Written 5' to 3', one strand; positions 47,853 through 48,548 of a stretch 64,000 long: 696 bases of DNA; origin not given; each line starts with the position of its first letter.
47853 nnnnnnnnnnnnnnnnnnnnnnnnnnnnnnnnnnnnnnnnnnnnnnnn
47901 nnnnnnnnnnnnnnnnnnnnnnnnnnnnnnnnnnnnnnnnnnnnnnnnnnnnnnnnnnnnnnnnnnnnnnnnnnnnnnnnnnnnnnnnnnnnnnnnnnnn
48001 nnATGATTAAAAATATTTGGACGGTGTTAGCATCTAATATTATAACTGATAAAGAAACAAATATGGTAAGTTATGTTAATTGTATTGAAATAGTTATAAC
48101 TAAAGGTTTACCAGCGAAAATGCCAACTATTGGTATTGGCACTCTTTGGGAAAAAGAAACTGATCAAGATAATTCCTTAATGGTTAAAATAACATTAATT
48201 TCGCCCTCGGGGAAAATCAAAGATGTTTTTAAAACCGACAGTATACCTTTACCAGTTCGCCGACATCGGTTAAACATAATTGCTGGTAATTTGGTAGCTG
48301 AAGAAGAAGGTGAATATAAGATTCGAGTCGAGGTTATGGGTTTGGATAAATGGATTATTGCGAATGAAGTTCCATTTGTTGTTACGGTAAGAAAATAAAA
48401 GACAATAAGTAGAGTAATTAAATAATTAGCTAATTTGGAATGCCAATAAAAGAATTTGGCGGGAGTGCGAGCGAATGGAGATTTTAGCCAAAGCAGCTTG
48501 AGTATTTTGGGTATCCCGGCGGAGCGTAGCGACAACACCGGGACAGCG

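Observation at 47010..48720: AT-rich islet with HicA-HicB-like toxin-antitoxin pair, a third translationally coupled unknown gene, and palindromic operator candidates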

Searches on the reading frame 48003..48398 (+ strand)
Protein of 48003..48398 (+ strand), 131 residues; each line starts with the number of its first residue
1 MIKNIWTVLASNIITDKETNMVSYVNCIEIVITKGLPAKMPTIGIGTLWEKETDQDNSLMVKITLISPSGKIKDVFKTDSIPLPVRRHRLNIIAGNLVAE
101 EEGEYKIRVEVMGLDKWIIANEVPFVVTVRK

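Call 4: search_protein_families(library=pfam, proteins=[window:48003-48398:+], max_evalue=1)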
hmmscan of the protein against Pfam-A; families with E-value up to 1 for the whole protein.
window:48003-48398:+ (131 aa): 1 family
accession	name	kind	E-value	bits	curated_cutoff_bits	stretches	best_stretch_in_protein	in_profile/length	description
PF22091.2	DUF6941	-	0.001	19.9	27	1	30-113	24-114/125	Family of unknown function (DUF6941)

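Call 5: search_protein_families(library=ncbifam, proteins=[window:48003-48398:+], max_evalue=1)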
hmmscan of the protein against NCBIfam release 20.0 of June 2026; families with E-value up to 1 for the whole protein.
window:48003-48398:+ (131 aa): 1 family
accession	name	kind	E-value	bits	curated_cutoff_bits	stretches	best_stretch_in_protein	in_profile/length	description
NF047687.1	LIC10173_fam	subfamily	0.034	13.9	230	0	77-113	140-174/198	LIC10173 family protein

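Call 6: search_protein_families(library=padloc, proteins=[window:48003-48398:+], max_evalue=1)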
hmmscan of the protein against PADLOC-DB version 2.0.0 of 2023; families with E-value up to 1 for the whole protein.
window:48003-48398:+ (131 aa): 0 families

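Call 7: search_protein_families(library=phrogs, proteins=[window:48003-48398:+], max_evalue=1)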
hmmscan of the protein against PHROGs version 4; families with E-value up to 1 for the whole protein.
window:48003-48398:+ (131 aa): 3 families
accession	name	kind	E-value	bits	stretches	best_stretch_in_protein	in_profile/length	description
phrog_5881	-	unknown function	0.0055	17.5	1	3-115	2-123/138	-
phrog_5367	-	unknown function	0.1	13.1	0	77-115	140-176/205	-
phrog_32380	-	unknown function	0.28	11.5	1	33-89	110-165/287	-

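Call 8: find_homologous_proteins(query=window:48003-48398:+)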
Query window:48003-48398:+ (131 aa): 3 proteins with E <= 0.001 among 17 candidates.
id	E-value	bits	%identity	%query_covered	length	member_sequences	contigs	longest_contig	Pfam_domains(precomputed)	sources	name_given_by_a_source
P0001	1.4e-78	279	100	100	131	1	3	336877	-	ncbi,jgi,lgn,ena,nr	ncbi:MAG: hypothetical protein PHH68_01030 [Candidatus Omnitrophica bacterium]|jgi:hypothetical prot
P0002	2.3e-43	165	56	100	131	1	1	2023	-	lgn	-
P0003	1.1e-42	163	56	100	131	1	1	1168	PF22091.3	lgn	-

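Call 11: find_encoding_contigs(protein=P0002, flank=5000)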
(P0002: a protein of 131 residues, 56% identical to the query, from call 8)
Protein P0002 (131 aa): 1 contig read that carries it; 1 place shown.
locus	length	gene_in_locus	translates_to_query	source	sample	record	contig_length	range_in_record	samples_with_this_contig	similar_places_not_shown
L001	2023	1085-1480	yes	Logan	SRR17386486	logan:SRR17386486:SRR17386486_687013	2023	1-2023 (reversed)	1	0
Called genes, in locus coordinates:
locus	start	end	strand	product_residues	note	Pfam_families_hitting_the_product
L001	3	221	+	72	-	?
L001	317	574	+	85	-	PF07927:HicA_toxin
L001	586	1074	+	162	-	PF15919:HicB_lk_antitox (weak), PF15970:HicB-like_2 (weak), PF05534:HicB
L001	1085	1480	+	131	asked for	-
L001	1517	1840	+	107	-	-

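Call 12: find_encoding_contigs(protein=P0003, flank=5000)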
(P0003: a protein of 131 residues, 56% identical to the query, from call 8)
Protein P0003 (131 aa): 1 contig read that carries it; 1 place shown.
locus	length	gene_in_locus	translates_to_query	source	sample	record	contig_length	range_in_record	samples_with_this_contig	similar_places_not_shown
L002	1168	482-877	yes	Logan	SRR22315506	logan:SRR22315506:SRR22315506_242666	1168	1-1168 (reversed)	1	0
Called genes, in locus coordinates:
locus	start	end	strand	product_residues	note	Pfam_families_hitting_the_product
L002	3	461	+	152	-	?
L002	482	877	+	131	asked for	PF22091:DUF6941 (weak)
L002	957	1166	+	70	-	?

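Call 27: predict_structure(alignment_id=A1)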
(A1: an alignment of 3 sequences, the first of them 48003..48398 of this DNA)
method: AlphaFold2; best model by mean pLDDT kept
length: 131 residues; sequences in the alignment: 3
mean_pLDDT: 64.8   pTM: 0.66
mean pLDDT of the five models: 64.8, 58.1, 55.1, 54.7, 54.1
residues with pLDDT >= 90: 1; 70-90: 58; 50-70: 44; < 50: 28
segments of 3 or more residues with pLDDT < 50: 10-34
pLDDT, mean of each block of 10 residues (from residue 1): 52 35 36 52 63 71 86 84 70 64 82 80 70 46
secondary structure, 60 per line:
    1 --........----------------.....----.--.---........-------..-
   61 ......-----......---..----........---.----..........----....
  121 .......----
elements in order: E3-10 H27-31 E43-50 E61-66 E72-77 E87-94 E103-112 E117-127

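Call 28: search_protein_representatives(alignment_id=A1)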
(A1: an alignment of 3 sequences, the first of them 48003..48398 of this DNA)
Query: 3 sequences, 131 profile positions. Proteins with E-value up to 0.001 (for the whole library): 640; up to 1e-10: 164; up to 1e-30: 3. The best 150 are listed.
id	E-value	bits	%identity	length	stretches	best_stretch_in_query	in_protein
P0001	1.7e-69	248.2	-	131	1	1-131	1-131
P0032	1.7e-33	131.7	-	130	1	1-127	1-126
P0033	2.4e-32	128.0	-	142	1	1-131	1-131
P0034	1.9e-30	121.8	-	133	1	3-130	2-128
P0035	5.5e-30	120.4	-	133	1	1-129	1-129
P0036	3.4e-29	117.8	-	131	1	1-128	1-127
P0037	1.3e-28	115.9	-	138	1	1-128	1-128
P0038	3.6e-28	114.5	-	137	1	1-126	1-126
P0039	4.9e-27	110.8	-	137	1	1-129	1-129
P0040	4.0e-26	107.9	-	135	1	1-128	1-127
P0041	6.2e-26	107.3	-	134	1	1-127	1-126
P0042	8.1e-26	106.9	-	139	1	1-129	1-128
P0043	1.7e-25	105.8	-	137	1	1-128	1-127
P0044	4.0e-25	104.7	-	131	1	1-129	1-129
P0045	4.4e-25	104.5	-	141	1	1-129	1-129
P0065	2.1e-19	86.1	-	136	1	1-125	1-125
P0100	2.1e-16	76.4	-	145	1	1-127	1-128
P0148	4.8e-13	65.6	-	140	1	1-130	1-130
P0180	2.3e-11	60.1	-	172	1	1-129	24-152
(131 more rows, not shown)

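Call 32: search_protein_families(library=pfam, alignment_id=A2, max_evalue=0.001)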
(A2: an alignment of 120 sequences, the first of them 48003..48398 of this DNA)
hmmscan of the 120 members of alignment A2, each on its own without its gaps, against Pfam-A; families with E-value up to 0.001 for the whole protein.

A. member 1, window:48003-48398:+ (131 aa): 0 families

B. families by the number of members that match (of 120 scanned): 3 families
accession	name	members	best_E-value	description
PF22091.2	DUF6941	101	1.8e-12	Family of unknown function (DUF6941)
PF24911.1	YfjL_C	1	0.00055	YfjL-like C-terminal domain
PF07686.23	V-set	1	0.00092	Immunoglobulin V-set domain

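Call 36: predict_structure(alignment_id=A2)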
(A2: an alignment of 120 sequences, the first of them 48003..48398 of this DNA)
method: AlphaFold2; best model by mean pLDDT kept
length: 131 residues; sequences in the alignment: 120
mean_pLDDT: 97.2   pTM: 0.88
mean pLDDT of the five models: 97.2, 97.0, 97.0, 96.8, 96.8
residues with pLDDT >= 90: 130; 70-90: 1; 50-70: 0; < 50: 0
segments of 3 or more residues with pLDDT < 50: none
pLDDT, mean of each block of 10 residues (from residue 1): 97 96 98 98 98 95 98 98 96 96 99 97 98 87
secondary structure, 60 per line:
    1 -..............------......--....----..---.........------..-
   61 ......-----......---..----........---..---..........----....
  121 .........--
elements in order: E2-15 E22-27 E30-33 E43-51 E61-66 E72-77 E87-94 E103-112 E117-129

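Call 38: find_related_loci(query=A1, collection=genome_contigs, flank=6000)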
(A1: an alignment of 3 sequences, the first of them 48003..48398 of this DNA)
Query A1 (131 aa) in genome_contigs; peptide patterns used: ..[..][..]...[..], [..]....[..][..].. (x = any residue, [..] = any of these).
62 stretches matched a pattern; 6 encode a relative of the query (tblastn E <= 1e-3); 6 distinct loci.
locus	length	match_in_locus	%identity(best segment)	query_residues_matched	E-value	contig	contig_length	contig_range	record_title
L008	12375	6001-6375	35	1-125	1e-25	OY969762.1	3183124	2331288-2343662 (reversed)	MAG: Candidatus Aminicenantes bacterium isolate MFD04408.bin.c.1 genome assembly, chromosome: 1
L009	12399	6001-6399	35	1-131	2e-25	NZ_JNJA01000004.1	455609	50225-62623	Solidesulfovibrio alcoholivorans DSM 5433 Q368DRAFT_scaffold00004.4_C, whole genome shotgun sequence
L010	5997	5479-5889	29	1-125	3e-10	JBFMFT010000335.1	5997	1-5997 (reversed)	MAG: Chloroflexota bacterium isolate MAG278 MAG278_335, whole genome shotgun sequence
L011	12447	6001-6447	29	1-131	2e-8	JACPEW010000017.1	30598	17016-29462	MAG: Candidatus Daviesbacteria bacterium isolate NC_groundwater_345_Ag_B-0.1um_36_18 GD18-4_B1_scaffold_562165, whole ge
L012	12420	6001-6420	28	1-129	5e-8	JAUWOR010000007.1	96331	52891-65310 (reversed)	MAG: Dehalococcoidia bacterium isolate CSMAG_2455 CSMAG_2455_k141_1109051_length_96331_cov_20.9954, whole genome shotgun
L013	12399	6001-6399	27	1-129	1e-7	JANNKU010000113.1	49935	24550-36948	MAG: Deltaproteobacteria bacterium isolate SOY_38_metabat_69 SOY_38_k141_857622, whole genome shotgun sequence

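Call 42: fold_search(model_id=the predicted structure, library=pdb)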
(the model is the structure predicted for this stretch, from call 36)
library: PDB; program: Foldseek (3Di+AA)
matches with E <= 10: 1881; with E <= 0.001: 48
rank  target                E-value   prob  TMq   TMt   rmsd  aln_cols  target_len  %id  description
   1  7ok7_I                1.8e-04  1.00  0.46  0.38   7.7       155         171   12  Crystal structure of the UNC119B ARL3 complex (released 2021-06-09)
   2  3gqq_F                2.2e-04  1.00  0.46  0.39   7.6       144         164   10  Crystal structure of the human retinal protein 4 (unc-119 homolog A). Northeast Structural Genomics Consortium target  (released 2009-04-07)
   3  7k2t_A                2.3e-04  1.00  0.58  0.23   5.0       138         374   14  Mg2+/ATP-bound structure of the full-length WzmWzt O antigen ABC transporter in lipid nanodiscs (released 2021-01-13)
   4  9nem_A                2.5e-04  1.00  0.46  0.38   7.5       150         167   11  Structure of Unc119-Farnesylated peptide complex (released 2025-09-03)
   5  9gkg_D                3.0e-04  1.00  0.48  0.41   7.6       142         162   12  Crystal structure of UNC119 in complex with Squarunkin A (released 2025-01-15)
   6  8xrt_A                3.2e-04  1.00  0.50  0.11   6.8       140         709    9  The crystal structure of a GH3 enzyme CcBgl3B (released 2024-04-10)
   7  6h6a_J                3.2e-04  1.00  0.46  0.39   7.7       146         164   10  Crystal structure of UNC119 in complex with LCK peptide (released 2018-09-26)
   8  9nem_E                3.4e-04  1.00  0.46  0.40   7.4       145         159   11  Structure of Unc119-Farnesylated peptide complex (released 2025-09-03)
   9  7umo_B                3.6e-04  1.00  0.46  0.39   7.7       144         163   11  Structure of Unc119-inhibitor complex. (released 2023-07-26)
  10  7ms2_A                4.6e-04  1.00  0.55  0.11   6.5       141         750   11  Three-dimensional structure of a GH3 Beta-glucosidase from Clostridium thermocellum in complex with glycerol (released 2022-05-18)
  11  8xrv_F                4.6e-04  1.00  0.51  0.11   6.8       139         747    9  The crystal structure of a GH3 enzyme CcBgl3B with glucose (released 2024-04-10)
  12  3gqq_A                4.6e-04  1.00  0.47  0.39   7.4       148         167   11  Crystal structure of the human retinal protein 4 (unc-119 homolog A). Northeast Structural Genomics Consortium target  (released 2009-04-07)
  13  6r5i_B                4.9e-04  1.00  0.52  0.11   6.7       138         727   13  The crystal structure of the Glycoside Hydrolase BglX from P. aeruginosa (released 2020-04-15)
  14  5xxl_B                4.9e-04  1.00  0.50  0.11   6.8       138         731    9  Crystal structure of GH3 beta-glucosidase from Bacteroides thetaiotaomicron (released 2017-12-13)
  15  3gqq_E                4.9e-04  1.00  0.48  0.40   7.4       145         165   11  Crystal structure of the human retinal protein 4 (unc-119 homolog A). Northeast Structural Genomics Consortium target  (released 2009-04-07)
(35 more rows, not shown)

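Call 48: find_related_loci(query=A1, collection=metagenome_contigs, flank=3000)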
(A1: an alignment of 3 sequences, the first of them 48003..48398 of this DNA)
Query A1 (131 aa) in metagenome_contigs; peptide patterns used: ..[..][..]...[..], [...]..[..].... (x = any residue, [..] = any of these).
224 stretches matched a pattern; 13 encode a relative of the query (tblastn E <= 1e-3); 13 distinct loci.
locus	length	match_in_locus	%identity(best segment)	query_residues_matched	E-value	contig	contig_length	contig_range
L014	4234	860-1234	36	1-125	1e-25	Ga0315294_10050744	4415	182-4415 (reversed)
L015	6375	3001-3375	36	1-125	1e-25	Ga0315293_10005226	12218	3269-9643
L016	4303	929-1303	34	1-125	2e-24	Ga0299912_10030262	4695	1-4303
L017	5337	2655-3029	34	1-125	2e-24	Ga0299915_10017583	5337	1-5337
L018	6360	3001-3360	34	1-120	3e-24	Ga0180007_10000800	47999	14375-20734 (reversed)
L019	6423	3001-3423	27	1-131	1e-12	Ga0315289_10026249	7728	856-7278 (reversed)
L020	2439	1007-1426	29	1-129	2e-10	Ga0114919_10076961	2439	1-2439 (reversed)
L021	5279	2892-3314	31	1-129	4e-9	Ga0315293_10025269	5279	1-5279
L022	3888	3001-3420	28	1-129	5e-8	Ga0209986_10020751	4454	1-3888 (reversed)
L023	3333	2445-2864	26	1-129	4e-8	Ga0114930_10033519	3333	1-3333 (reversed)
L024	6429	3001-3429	25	1-129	2e-7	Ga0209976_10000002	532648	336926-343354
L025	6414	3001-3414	25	1-127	6e-6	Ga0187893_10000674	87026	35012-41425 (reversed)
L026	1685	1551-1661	43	1-40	1e-5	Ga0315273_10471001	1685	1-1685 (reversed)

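Call 49: find_related_loci(query=A1, collection=viral_contigs, flank=3000)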
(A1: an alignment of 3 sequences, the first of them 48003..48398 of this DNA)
Query A1 (131 aa) in viral_contigs; peptide patterns used: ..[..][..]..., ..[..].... (x = any residue, [..] = any of these).
72 stretches matched a pattern, but none encodes a relative of the query by tblastn (E <= 1e-3).

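Call 64: search_solved_structures(query=A2, max_evalue=1)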
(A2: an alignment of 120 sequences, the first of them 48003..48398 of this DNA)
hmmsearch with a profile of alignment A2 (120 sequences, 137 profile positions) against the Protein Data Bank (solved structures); distinct sequences matched with E-value up to 1: 14.
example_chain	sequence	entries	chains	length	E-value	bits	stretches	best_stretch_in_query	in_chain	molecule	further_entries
1od7_A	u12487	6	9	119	0.013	18.5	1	86-128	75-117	SIALOADHESIN | PROTEIN (SIALOADHESIN)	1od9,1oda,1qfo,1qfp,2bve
1url_A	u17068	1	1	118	0.016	18.2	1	86-128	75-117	SIALOADHESIN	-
4mz2_A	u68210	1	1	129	0.095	15.7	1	54-129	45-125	Sodium channel subunit beta-4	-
4mz3_A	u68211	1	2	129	0.13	15.2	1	54-129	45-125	Sodium channel subunit beta-4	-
6vsv_A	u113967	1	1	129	0.15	15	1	73-129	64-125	Sodium channel subunit beta-4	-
5xaw_A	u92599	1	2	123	0.18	14.8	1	52-127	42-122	Sodium channel subunit beta-4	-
1tnm_A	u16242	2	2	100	0.2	14.7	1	75-116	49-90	TITIN MODULE M5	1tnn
1nct_A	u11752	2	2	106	0.22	14.5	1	75-116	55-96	TITIN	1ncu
7dtd_B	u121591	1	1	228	0.23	14.4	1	61-130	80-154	Sodium channel subunit beta-4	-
5xax_A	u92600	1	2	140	0.26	14.3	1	78-132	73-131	Sodium channel subunit beta-4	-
7sjl_A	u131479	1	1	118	0.27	14.2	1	53-117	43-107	Neuregulin-1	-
5ayq_A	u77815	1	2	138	0.29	14.1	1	78-131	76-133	Sodium channel subunit beta-4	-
8f70_A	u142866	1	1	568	0.32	14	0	55-116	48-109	T18.1 Major pilin backbone protein T-antigen,Major pilin backbone protein T-antigen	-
8g4l_bo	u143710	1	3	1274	0.44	13.5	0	77-116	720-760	Myosin-binding protein C, cardiac-type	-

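Call 65: search_protein_families(library=pfam, proteins=[L012:5224-5559:+, L012:5572-5991:+, L019:2183-2539:+, L019:2539-2985:+, L024:2190-2534:+, L024:2534-2995:+, L011:5288-5572:+, L011:5591-5995:+, L010:4312-4827:+, L010:4827-5465:+], max_evalue=0.01)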
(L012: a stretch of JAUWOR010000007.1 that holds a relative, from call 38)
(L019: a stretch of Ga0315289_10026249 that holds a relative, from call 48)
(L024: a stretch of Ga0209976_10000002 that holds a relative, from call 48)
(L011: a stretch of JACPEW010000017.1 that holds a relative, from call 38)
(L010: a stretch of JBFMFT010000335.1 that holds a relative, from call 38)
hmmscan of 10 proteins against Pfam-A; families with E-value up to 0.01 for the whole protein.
L012:5224-5559:+ (112 aa): 1 family
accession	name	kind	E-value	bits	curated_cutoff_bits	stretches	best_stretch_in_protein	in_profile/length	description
PF05973.20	Gp49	-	2.1e-07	31.4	23.9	1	18-92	1-75/90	Phage derived protein Gp49-like (DUF891)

L012:5572-5991:+ (140 aa): 3 families
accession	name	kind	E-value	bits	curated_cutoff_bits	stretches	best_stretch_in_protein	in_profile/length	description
PF01381.28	HTH_3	-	1.8e-10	41.1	23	1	37-86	3-52/55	Helix-turn-helix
PF13560.12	HTH_31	-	1.4e-07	32.1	27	1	30-84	1-56/64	Helix-turn-helix domain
PF12844.13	HTH_19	-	4.4e-06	26.9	30.2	1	35-84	4-53/64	Helix-turn-helix domain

L019:2183-2539:+ (119 aa): 1 family
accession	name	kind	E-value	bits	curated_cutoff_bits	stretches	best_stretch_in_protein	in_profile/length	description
PF05973.20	Gp49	-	4.6e-07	30.2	23.9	1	23-102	3-83/90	Phage derived protein Gp49-like (DUF891)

L019:2539-2985:+ (149 aa): 5 families
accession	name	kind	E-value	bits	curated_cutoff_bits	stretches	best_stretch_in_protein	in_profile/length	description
PF01381.28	HTH_3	-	1.3e-14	54.4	23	1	38-88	3-53/55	Helix-turn-helix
PF13560.12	HTH_31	-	6.6e-11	42.8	27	1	32-86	2-57/64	Helix-turn-helix domain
PF12844.13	HTH_19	-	1.8e-06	28.2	30.2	1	37-88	5-56/64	Helix-turn-helix domain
PF13413.12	HTH_25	-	0.00011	22.4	24.6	1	35-69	1-35/62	Helix-turn-helix domain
PF13744.12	HTH_37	-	0.0003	21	27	1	28-89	15-77/80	Helix-turn-helix domain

L024:2190-2534:+ (115 aa): 1 family
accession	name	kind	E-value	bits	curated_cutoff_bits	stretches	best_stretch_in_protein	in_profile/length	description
PF05973.20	Gp49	-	2.4e-12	47.2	23.9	1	17-108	1-90/90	Phage derived protein Gp49-like (DUF891)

L024:2534-2995:+ (154 aa): 5 families
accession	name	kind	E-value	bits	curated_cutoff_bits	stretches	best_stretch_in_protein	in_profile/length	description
PF01381.28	HTH_3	-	3e-16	59.6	23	1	34-82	2-50/55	Helix-turn-helix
PF13560.12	HTH_31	-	5e-09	36.8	27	1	35-82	8-56/64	Helix-turn-helix domain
PF12844.13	HTH_19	-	2.2e-07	31.1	30.2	1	31-80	2-51/64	Helix-turn-helix domain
PF13443.12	HTH_26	-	1.9e-06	28.5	22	1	35-82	4-52/63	Cro/C1-type HTH DNA-binding domain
PF13744.12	HTH_37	-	0.007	16.6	27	1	22-66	16-56/80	Helix-turn-helix domain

L011:5288-5572:+ (95 aa): 0 families

L011:5591-5995:+ (135 aa): 1 family
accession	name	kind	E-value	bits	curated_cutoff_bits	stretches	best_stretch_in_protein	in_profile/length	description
PF10049.14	DUF2283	-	7.8e-09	36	23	1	4-49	3-48/49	Protein of unknown function (DUF2283)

L010:4312-4827:+ (172 aa): 2 families
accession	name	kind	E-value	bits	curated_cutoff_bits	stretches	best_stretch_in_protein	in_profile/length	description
PF05257.22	CHAP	-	0.00037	21.4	26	1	71-125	25-70/81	CHAP domain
PF24738.1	DUF7689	-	0.00038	21.6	22.6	1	58-154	5-105/118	Domain of unknown function (DUF7689)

L010:4827-5465:+ (213 aa): 0 families

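Call 67: fold_search(model_id=the predicted structure, library=viral)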
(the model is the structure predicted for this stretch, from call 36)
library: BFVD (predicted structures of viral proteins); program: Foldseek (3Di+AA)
matches with E <= 10: 1426; with E <= 0.001: 8
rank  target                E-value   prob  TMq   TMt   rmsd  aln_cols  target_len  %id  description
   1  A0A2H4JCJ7            1.7e-09  1.00  0.70  0.67   3.8       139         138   19  Uncharacterized protein [uncultured Caudovirales phage]
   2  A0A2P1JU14            4.2e-08  1.00  0.75  0.74   3.4       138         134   12  Uncharacterized protein [Anoxybacillus phage A403]
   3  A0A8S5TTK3            1.5e-06  1.00  0.72  0.59   4.3       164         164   13  Uncharacterized protein [Siphoviridae sp. ct5jB2]
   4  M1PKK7                3.3e-05  1.00  0.68  0.64   4.2       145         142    8  (no name in the UniProt tables at hand)
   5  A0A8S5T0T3            3.3e-05  1.00  0.69  0.56   4.4       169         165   14  Uncharacterized protein [Siphoviridae sp. ctKFk2]
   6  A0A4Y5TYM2            1.7e-04  1.00  0.71  0.36   3.6       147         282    7  (no name in the UniProt tables at hand)
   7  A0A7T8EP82            5.5e-04  1.00  0.37  0.42   5.4       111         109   15  (no name in the UniProt tables at hand)
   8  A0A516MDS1            9.8e-04  1.00  0.45  0.41   5.2       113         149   12  (no name in the UniProt tables at hand)
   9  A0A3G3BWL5            1.1e-03  1.00  0.49  0.40   8.1       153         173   11  (no name in the UniProt tables at hand)
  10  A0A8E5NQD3            1.4e-03  1.00  0.44  0.10   8.9       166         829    8  (no name in the UniProt tables at hand)
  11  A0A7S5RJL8            1.8e-03  1.00  0.46  0.34   6.2       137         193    9  (no name in the UniProt tables at hand)
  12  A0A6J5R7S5            2.3e-03  1.00  0.53  0.12   6.9       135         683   10  Peptidase S8/S53 domain containing protein [uncultured Caudovirales phage]
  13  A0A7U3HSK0            2.8e-03  1.00  0.52  0.42   5.2       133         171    9  (no name in the UniProt tables at hand)
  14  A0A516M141            4.0e-03  1.00  0.38  0.19   4.1        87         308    9  (no name in the UniProt tables at hand)
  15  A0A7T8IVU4            4.4e-03  1.00  0.51  0.46   3.8       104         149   17  (no name in the UniProt tables at hand)
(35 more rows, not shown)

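Call 68: search_dna_similar(query=window:48003-48395:+, collection=phages, mode=protein, max_evalue=0.1)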
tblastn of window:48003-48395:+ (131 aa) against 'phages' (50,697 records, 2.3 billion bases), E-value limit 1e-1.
No match.

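Call 69: search_dna_similar(query=window:48003-48395:+, collection=plasmids, mode=protein, max_evalue=0.1)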
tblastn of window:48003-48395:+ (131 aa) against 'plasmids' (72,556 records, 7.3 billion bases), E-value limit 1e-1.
No match.

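Call 70: find_encoding_contigs(protein=P0100, flank=2500, max_places=3)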
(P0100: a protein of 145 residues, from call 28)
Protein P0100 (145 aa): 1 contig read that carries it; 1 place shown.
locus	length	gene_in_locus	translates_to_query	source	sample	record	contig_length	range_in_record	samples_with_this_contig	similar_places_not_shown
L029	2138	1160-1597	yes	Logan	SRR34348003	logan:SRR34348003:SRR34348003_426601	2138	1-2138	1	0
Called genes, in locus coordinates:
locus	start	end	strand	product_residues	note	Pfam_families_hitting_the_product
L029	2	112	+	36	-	?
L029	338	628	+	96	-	-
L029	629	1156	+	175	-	PF05534:HicB (weak)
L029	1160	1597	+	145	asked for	PF22091:DUF6941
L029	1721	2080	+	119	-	-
